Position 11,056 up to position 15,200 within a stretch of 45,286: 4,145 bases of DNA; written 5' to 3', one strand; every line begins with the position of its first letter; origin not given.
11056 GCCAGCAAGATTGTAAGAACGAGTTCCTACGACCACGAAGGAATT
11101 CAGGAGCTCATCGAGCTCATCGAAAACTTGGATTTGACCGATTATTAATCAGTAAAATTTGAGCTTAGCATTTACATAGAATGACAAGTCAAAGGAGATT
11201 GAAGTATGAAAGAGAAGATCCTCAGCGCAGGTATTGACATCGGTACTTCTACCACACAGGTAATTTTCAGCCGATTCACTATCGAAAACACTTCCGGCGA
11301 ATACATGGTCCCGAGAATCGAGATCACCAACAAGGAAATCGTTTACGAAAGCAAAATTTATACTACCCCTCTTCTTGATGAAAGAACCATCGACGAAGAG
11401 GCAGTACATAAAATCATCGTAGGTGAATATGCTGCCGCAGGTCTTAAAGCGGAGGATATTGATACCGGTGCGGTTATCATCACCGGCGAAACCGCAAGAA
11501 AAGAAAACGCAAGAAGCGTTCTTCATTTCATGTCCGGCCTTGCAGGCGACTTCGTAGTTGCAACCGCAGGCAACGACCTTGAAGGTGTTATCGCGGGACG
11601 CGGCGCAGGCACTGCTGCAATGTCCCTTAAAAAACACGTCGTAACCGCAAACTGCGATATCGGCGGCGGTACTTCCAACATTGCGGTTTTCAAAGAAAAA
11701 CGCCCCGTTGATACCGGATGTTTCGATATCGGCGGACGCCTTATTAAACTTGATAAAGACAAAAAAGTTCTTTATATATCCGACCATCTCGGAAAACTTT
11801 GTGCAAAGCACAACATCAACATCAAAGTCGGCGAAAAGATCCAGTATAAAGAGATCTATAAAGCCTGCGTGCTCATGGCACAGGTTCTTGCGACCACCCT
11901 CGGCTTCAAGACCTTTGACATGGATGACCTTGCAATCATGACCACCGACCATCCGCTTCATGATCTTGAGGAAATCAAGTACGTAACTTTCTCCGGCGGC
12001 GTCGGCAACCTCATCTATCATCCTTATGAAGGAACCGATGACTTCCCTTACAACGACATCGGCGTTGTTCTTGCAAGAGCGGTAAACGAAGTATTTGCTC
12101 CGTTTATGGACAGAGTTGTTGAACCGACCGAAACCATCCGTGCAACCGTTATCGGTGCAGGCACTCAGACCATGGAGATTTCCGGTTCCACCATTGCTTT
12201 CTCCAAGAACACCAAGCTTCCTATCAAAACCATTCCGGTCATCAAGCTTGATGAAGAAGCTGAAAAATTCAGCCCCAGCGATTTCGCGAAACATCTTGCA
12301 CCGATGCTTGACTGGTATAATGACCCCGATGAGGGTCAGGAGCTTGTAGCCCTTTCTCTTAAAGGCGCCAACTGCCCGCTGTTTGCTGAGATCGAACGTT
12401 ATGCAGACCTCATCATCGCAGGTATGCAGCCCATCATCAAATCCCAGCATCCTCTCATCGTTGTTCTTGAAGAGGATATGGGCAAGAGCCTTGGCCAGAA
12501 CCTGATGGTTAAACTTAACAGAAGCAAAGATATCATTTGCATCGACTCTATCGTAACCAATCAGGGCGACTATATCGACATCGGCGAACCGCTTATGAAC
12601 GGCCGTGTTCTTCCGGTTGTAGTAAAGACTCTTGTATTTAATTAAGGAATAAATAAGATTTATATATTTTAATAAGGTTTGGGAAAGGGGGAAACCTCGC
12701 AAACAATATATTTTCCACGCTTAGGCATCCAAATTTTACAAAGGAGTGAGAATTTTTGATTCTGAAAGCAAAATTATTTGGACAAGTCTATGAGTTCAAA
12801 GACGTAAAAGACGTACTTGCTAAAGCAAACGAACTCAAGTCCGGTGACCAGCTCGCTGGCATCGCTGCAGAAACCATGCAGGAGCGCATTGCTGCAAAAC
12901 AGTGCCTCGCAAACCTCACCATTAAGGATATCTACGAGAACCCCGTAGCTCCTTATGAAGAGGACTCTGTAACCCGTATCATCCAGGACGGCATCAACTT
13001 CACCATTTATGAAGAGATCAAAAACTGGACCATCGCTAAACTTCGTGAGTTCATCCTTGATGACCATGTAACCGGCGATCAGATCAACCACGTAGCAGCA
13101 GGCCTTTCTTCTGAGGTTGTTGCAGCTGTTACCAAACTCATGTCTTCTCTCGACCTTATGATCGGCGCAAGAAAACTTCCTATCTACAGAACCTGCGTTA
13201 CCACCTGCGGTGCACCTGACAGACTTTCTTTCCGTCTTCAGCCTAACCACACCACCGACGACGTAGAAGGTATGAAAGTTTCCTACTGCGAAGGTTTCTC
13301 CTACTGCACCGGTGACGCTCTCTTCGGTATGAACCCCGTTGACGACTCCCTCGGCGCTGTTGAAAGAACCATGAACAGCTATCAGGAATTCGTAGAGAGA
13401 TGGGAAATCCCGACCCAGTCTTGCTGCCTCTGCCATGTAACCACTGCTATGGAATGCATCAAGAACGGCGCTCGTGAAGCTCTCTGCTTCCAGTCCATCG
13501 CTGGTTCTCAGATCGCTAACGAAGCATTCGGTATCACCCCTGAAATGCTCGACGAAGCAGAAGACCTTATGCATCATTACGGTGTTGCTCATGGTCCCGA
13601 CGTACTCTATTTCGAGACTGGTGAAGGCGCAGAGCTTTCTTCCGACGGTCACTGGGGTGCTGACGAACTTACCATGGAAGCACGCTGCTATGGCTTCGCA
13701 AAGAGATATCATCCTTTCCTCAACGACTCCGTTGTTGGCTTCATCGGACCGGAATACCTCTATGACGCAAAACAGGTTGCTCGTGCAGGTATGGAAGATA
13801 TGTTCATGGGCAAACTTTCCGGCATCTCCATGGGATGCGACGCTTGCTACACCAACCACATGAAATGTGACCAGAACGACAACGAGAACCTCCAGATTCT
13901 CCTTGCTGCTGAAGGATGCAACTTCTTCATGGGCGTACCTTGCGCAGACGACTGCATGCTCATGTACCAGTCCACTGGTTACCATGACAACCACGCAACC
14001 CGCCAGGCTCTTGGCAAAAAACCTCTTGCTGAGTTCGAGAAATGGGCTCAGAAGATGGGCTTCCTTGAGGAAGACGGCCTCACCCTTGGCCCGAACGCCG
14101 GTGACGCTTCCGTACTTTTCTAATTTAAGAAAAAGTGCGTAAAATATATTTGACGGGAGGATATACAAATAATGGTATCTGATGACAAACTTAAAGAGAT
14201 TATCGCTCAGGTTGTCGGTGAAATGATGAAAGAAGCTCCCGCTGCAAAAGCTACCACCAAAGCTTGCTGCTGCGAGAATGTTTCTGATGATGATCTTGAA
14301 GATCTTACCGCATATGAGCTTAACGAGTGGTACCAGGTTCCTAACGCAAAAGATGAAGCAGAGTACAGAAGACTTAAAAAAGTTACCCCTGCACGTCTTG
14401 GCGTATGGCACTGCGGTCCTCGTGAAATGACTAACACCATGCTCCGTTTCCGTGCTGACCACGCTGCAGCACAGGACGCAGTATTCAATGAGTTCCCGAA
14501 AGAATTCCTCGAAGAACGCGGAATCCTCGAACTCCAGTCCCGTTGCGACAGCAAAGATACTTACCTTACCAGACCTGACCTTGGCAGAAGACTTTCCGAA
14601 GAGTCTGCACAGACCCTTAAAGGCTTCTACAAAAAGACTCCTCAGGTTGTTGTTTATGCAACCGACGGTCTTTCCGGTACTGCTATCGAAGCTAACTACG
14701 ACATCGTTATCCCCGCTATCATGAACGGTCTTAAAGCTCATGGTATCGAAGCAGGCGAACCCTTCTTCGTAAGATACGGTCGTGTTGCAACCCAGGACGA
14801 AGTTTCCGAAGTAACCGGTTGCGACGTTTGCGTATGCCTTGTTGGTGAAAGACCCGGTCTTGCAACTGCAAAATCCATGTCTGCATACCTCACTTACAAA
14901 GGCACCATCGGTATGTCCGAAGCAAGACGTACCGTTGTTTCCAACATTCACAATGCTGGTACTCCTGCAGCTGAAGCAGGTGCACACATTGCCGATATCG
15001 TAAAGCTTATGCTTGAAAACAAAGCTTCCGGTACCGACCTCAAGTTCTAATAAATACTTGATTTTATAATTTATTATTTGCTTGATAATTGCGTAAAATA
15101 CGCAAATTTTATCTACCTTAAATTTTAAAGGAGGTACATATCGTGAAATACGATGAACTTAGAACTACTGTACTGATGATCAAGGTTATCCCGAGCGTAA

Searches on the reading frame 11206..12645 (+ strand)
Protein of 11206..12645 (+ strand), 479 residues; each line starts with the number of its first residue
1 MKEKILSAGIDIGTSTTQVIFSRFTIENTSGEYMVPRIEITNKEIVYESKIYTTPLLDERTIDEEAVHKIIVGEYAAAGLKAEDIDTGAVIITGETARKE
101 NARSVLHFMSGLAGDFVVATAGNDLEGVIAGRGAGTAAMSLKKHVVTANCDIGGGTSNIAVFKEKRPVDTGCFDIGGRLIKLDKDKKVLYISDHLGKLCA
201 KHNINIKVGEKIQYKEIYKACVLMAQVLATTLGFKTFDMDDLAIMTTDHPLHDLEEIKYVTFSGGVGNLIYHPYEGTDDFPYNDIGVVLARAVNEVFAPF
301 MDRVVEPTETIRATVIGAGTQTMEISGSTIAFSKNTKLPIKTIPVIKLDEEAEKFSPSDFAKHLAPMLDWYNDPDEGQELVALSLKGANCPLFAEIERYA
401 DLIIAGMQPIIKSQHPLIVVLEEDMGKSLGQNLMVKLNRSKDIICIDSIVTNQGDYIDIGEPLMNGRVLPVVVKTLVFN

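Call 78: search_protein_families(library=pfam, proteins=[window:11206-12645:+], max_evalue=0.00001)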
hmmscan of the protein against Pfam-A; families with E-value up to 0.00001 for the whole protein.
window:11206-12645:+ (479 aa): 2 families
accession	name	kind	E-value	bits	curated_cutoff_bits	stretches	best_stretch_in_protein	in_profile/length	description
PF06277.17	EutA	-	8.8e-175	582.6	27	1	3-479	1-475/475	Ethanolamine utilisation protein EutA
PF14450.12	FtsA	-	5.4e-06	27.2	31.8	0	150-195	3-41/127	Cell division protein FtsA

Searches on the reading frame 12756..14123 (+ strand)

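Call 78: search_protein_families(library=pfam, proteins=[window:12756-14123:+], max_evalue=0.00001)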
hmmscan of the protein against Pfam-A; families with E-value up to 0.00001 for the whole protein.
window:12756-14123:+ (455 aa): 1 family
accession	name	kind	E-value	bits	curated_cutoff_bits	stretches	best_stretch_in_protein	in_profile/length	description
PF06751.17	EutB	-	1.1e-190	634.6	25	1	12-441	1-430/435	Ethanolamine ammonia lyase large subunit (EutB)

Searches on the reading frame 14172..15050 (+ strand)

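Call 78: search_protein_families(library=pfam, proteins=[window:14172-15050:+], max_evalue=0.00001)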
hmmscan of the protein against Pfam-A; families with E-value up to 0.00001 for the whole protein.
window:14172-15050:+ (292 aa): 1 family
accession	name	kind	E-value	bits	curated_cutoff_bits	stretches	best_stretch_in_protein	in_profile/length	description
PF05985.16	EutC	-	8e-82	274.5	25.8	1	64-291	3-235/235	Ethanolamine ammonia-lyase light chain (EutC)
